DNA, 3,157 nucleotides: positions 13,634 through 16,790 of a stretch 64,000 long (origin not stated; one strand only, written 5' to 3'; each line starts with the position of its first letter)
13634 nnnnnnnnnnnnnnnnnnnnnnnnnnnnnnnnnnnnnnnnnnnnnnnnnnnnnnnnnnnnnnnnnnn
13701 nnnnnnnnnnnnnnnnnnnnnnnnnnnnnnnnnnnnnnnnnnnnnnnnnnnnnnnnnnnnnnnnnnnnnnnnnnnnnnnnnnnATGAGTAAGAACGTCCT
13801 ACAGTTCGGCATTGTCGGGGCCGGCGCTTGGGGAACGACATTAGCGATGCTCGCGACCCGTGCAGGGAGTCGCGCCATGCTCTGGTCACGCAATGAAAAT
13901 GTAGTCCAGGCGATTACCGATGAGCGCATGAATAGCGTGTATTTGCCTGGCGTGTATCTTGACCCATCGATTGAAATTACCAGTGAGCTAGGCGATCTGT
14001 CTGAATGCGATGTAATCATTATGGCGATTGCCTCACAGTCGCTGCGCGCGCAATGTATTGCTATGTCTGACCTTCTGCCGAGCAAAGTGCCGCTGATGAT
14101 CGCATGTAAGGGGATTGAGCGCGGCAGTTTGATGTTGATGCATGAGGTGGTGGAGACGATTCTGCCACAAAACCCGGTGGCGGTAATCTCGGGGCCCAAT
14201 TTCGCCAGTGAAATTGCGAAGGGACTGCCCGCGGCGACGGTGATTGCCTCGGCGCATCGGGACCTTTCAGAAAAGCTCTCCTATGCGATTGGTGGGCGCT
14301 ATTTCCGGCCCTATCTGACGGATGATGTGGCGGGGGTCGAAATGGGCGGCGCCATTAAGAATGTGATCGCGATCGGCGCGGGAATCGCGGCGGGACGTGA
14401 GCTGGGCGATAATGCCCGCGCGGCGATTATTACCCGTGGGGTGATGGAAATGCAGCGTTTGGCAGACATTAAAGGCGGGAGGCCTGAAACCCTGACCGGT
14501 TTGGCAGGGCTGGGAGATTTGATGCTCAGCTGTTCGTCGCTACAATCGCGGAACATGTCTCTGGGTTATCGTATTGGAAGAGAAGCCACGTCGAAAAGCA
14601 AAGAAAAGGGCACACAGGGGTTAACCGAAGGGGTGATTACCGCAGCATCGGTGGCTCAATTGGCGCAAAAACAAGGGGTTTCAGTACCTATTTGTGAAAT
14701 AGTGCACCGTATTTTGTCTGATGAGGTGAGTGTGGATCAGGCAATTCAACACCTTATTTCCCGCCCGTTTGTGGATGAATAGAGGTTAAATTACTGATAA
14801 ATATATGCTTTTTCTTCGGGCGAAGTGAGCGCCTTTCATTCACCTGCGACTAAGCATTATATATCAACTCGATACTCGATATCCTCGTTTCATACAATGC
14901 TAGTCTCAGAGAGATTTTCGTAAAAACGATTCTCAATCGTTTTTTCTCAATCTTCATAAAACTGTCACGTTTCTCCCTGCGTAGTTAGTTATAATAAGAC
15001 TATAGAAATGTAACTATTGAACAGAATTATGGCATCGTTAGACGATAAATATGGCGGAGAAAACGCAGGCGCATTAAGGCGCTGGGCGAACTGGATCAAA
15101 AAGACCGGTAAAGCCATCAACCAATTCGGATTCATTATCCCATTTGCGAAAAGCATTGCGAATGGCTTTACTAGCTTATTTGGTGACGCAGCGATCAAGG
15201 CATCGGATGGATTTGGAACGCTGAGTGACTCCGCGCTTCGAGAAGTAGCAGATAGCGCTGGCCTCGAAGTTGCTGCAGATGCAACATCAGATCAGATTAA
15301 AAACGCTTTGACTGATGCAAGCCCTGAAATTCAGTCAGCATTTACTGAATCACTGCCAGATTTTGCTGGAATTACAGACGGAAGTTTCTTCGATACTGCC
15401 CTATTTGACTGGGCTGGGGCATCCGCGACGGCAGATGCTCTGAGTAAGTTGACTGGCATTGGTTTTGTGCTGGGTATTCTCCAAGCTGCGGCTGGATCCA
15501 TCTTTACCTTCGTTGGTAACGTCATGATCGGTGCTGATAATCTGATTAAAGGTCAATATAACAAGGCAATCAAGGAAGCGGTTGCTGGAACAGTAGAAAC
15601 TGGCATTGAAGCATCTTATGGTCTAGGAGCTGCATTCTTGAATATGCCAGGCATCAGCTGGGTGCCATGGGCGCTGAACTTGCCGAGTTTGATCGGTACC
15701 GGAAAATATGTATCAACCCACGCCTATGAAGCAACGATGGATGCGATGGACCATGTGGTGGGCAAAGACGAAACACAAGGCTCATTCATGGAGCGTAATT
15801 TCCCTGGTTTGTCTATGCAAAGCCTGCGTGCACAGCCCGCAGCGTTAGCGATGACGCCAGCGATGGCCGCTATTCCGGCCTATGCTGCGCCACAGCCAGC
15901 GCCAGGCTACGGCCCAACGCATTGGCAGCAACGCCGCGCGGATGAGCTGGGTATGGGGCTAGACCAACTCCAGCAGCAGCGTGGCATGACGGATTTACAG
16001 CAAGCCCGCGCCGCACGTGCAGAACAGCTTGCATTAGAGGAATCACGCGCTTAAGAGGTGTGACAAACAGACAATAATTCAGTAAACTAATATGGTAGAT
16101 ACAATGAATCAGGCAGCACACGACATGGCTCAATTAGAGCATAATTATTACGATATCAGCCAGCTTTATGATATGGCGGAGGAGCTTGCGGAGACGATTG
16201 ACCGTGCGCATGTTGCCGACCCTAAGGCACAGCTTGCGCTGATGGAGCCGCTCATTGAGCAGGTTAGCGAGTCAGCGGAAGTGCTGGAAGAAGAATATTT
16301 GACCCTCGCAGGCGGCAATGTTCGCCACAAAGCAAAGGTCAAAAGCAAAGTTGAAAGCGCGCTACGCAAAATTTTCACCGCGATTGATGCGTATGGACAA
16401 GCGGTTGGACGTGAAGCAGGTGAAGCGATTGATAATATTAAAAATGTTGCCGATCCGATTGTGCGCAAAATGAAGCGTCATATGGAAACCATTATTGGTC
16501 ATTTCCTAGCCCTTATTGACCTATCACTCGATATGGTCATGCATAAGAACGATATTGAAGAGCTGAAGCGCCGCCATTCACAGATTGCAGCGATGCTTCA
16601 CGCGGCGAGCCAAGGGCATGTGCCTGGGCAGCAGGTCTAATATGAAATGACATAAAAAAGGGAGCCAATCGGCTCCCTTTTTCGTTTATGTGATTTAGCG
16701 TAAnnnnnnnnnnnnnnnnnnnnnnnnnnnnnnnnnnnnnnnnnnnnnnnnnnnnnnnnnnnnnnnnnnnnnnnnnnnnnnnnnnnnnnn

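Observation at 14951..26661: Shared upstream motif with a fixed 22-nt spacing to a -10-like hexamer in front of three unrecognised loci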

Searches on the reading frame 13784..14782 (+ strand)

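Call 9: search_protein_families(library=pfam, proteins=[window:13784-14782:+])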
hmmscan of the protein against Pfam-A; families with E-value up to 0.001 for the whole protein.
window:13784-14782:+ (332 aa): 5 families
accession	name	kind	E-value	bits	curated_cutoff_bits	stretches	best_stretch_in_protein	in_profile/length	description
PF07479.19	NAD_Gly3P_dh_C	-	2.2e-48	164.5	25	1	181-322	1-142/142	NAD-dependent glycerol-3-phosphate dehydrogenase C-terminus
PF01210.29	NAD_Gly3P_dh_N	-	3.3e-43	147.8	23.1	1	9-160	3-156/158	NAD-dependent glycerol-3-phosphate dehydrogenase N-terminus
PF20618.3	GPD_NAD_C_bact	-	2.9e-16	60.2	27.6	1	241-307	1-66/66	Bacterial GPD, NAD-dependent C-terminal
PF02558.23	ApbA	-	1.3e-05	25.3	22.2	1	9-112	2-104/150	Ketopantoate reductase PanE/ApbA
PF03807.23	F420_oxidored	-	0.00048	21.1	21.6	0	8-100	2-85/94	NADP oxidoreductase coenzyme F420-dependent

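Call 10: search_protein_families(library=ncbifam, proteins=[window:13784-14782:+])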
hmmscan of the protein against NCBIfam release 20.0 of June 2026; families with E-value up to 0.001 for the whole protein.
window:13784-14782:+ (332 aa): 17 families
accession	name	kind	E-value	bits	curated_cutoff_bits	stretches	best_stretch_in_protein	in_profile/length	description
NF000942.0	PRK00094.1-4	subfamily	2.4e-116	388.6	257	1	8-330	5-330/334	NAD(P)H-dependent glycerol-3-phosphate dehydrogenase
NF000940.0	PRK00094.1-2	subfamily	1.8e-99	333.4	202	1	9-329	4-325/330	NAD(P)H-dependent glycerol-3-phosphate dehydrogenase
NF000941.0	PRK00094.1-3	equivalog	2.5e-83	280.1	423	1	9-329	5-329/336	NAD(P)H-dependent glycerol-3-phosphate dehydrogenase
NF011211.0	PRK14618.1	equivalog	2e-81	273.8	489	1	7-327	6-323/328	NAD(P)H-dependent glycerol-3-phosphate dehydrogenase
NF009098.0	PRK12439.1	equivalog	6.4e-81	272.4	436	1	6-326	8-329/341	NAD(P)H-dependent glycerol-3-phosphate dehydrogenase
NF011213.0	PRK14620.1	equivalog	1.8e-79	267.3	478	1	8-326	3-326/326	NAD(P)H-dependent glycerol-3-phosphate dehydrogenase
NF000946.0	PRK00094.2-4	equivalog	6e-79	265.5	455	1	7-326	6-326/342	NAD(P)H-dependent glycerol-3-phosphate dehydrogenase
NF011212.0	PRK14619.1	equivalog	1.6e-76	257.5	377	2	72-331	46-306/309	NAD(P)H-dependent glycerol-3-phosphate dehydrogenase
NF000939.0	PRK00094.1-1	equivalog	1.7e-75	254.2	473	1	3-328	3-331/339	NAD(P)H-dependent glycerol-3-phosphate dehydrogenase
NF000944.0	PRK00094.2-2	equivalog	3.5e-72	243.3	603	1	3-316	18-331/371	NAD(P)H-dependent glycerol-3-phosphate dehydrogenase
NF000943.0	PRK00094.2-1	equivalog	1.1e-65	222.1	400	1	8-327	3-295/296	NAD(P)H-dependent glycerol-3-phosphate dehydrogenase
NF000947.0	PRK00094.2-5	equivalog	1.9e-65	221.5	251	1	7-314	6-317/323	NAD(P)H-dependent glycerol-3-phosphate dehydrogenase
TIGR03376.1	glycerol3P_DH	equivalog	2.4e-56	191.4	285.5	1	9-321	3-339/342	glycerol-3-phosphate dehydrogenase (NAD(+))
NF000945.0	PRK00094.2-3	equivalog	1e-36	127.4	491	1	8-324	3-346/352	NAD(P)H-dependent glycerol-3-phosphate dehydrogenase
NF005091.0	PRK06522.2-2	equivalog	3.5e-08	33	252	1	7-128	3-124/302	2-dehydropantoate 2-reductase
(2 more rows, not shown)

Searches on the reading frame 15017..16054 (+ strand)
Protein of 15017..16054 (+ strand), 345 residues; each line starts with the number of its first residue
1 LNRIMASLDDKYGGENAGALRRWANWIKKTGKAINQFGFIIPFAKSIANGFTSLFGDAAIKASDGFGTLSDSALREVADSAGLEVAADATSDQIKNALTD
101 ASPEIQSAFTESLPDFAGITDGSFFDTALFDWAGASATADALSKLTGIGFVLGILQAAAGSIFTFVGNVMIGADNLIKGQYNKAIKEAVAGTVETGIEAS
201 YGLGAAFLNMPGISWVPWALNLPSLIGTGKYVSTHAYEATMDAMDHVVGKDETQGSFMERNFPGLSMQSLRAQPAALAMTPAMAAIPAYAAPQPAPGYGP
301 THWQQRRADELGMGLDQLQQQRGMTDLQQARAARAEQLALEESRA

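Call 9: search_protein_families(library=pfam, proteins=[window:15017-16054:+])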
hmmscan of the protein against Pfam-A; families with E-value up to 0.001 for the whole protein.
window:15017-16054:+ (345 aa): 0 families

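Call 10: search_protein_families(library=ncbifam, proteins=[window:15017-16054:+])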
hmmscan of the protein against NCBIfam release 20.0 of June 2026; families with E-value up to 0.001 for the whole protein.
window:15017-16054:+ (345 aa): 0 families

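Call 67: search_protein_representatives(protein=window:15029-16054:+)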
Query: 341 residues. Proteins with E-value up to 0.001 (for the whole library): 7; up to 1e-10: 5; up to 1e-30: 3. The best 7 are listed.
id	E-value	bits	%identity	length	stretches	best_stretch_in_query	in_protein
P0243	1.4e-219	744.0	100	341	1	1-341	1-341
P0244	1.1e-52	195.5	43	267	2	125-337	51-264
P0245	1.9e-45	171.8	44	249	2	137-337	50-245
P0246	1.0e-23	100.4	41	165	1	179-339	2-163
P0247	7.4e-11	58.1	36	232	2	154-321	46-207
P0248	5.4e-06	42.1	36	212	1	148-338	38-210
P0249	2.0e-04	37.0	38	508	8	145-184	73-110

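Call 68: find_encoding_contigs(protein=P0244, flank=3000, max_places=3)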
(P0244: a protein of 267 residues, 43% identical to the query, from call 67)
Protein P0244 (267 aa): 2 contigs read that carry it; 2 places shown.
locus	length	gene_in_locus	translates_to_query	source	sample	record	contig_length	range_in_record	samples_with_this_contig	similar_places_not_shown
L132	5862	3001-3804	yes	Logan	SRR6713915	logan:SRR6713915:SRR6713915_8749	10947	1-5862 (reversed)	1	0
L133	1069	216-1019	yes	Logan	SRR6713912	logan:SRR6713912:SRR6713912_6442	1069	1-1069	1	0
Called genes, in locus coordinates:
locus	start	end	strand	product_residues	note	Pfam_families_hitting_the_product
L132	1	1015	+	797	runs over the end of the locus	PF03979:Sigma70_r1_1, PF00140:Sigma70_r1_2, PF04546:Sigma70_ner, PF04542:Sigma70_r2, PF04539:Sigma70_r3, PF04545:Sigma70_r4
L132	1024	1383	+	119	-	PF05071:NDUFA12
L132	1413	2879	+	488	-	PF01225:Mur_ligase, PF08245:Mur_ligase_M, PF02875:Mur_ligase_C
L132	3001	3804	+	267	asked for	-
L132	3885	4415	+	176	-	-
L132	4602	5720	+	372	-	PF02562:PhoH, PF13245:AAA_19 (weak), PF13604:AAA_30 (weak)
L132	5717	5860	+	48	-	?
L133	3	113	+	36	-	?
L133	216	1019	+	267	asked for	-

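Call 70: find_encoding_contigs(protein=P0245, flank=3000, max_places=2)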
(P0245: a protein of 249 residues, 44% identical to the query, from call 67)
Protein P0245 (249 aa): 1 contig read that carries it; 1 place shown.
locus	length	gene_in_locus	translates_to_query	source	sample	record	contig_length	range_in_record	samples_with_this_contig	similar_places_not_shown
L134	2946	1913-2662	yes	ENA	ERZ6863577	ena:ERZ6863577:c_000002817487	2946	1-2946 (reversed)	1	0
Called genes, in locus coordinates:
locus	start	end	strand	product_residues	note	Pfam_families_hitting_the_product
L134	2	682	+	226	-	?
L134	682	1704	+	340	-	PF01210:NAD_Gly3P_dh_N, PF02558:ApbA (weak), PF07479:NAD_Gly3P_dh_C, PF20618:GPD_NAD_C_bact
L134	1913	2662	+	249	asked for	-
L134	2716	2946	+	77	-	?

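Call 91: find_encoding_contigs(protein=P0247, flank=6000, max_places=3)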
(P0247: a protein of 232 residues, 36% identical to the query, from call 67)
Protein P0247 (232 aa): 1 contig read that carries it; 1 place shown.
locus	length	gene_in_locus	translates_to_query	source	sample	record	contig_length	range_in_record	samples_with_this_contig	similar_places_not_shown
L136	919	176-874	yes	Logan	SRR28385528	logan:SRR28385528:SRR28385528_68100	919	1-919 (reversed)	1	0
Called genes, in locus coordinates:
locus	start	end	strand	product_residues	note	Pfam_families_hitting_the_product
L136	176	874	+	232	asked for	-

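Call 99: search_protein_families(library=phrogs, max_evalue=0.01, proteins=[window:15029-16054:+])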
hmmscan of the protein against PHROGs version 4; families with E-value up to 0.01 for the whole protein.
window:15029-16054:+ (341 aa): 0 families

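Call 100: search_protein_families(library=padloc, max_evalue=0.01, proteins=[window:15029-16054:+])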
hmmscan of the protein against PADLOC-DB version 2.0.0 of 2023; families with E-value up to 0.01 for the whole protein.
window:15029-16054:+ (341 aa): 0 families

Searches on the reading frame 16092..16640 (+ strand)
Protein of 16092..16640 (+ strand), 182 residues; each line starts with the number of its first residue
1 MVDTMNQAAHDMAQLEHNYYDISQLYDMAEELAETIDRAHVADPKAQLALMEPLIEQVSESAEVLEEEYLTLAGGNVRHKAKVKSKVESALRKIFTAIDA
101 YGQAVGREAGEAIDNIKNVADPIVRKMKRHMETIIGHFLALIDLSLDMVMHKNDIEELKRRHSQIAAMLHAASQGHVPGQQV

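Call 9: search_protein_families(library=pfam, proteins=[window:16092-16640:+])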
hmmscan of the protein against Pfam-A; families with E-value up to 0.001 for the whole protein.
window:16092-16640:+ (182 aa): 0 families

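Call 10: search_protein_families(library=ncbifam, proteins=[window:16092-16640:+])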
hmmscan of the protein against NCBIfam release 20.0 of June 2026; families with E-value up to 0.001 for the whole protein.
window:16092-16640:+ (182 aa): 0 families

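Call 82: predict_structure(protein=window:16092-16640:+)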
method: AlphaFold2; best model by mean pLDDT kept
length: 182 residues; sequences in the alignment: 1
mean_pLDDT: 49.0   pTM: 0.36
mean pLDDT of the five models: 49.0, 48.2, 47.2, 45.0, 44.0
residues with pLDDT >= 90: 0; 70-90: 0; 50-70: 101; < 50: 81
segments of 3 or more residues with pLDDT < 50: 1-26, 75-77, 108-117, 144-149, 168-182
pLDDT, mean of each block of 10 residues (from residue 1): 36 37 48 51 50 51 51 50 54 57 52 48 56 53 50 52 49 41 33
secondary structure, 60 per line:
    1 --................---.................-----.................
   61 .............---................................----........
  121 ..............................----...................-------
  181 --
elements in order: H3-18 H22-38 H44-73 H77-108 H113-150 H155-173

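Call 99: search_protein_families(library=phrogs, max_evalue=0.01, proteins=[window:16092-16640:+])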
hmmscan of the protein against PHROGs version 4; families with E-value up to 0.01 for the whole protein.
window:16092-16640:+ (182 aa): 0 families

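Call 100: search_protein_families(library=padloc, max_evalue=0.01, proteins=[window:16092-16640:+])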
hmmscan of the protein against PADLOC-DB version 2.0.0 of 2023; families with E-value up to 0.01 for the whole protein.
window:16092-16640:+ (182 aa): 0 families
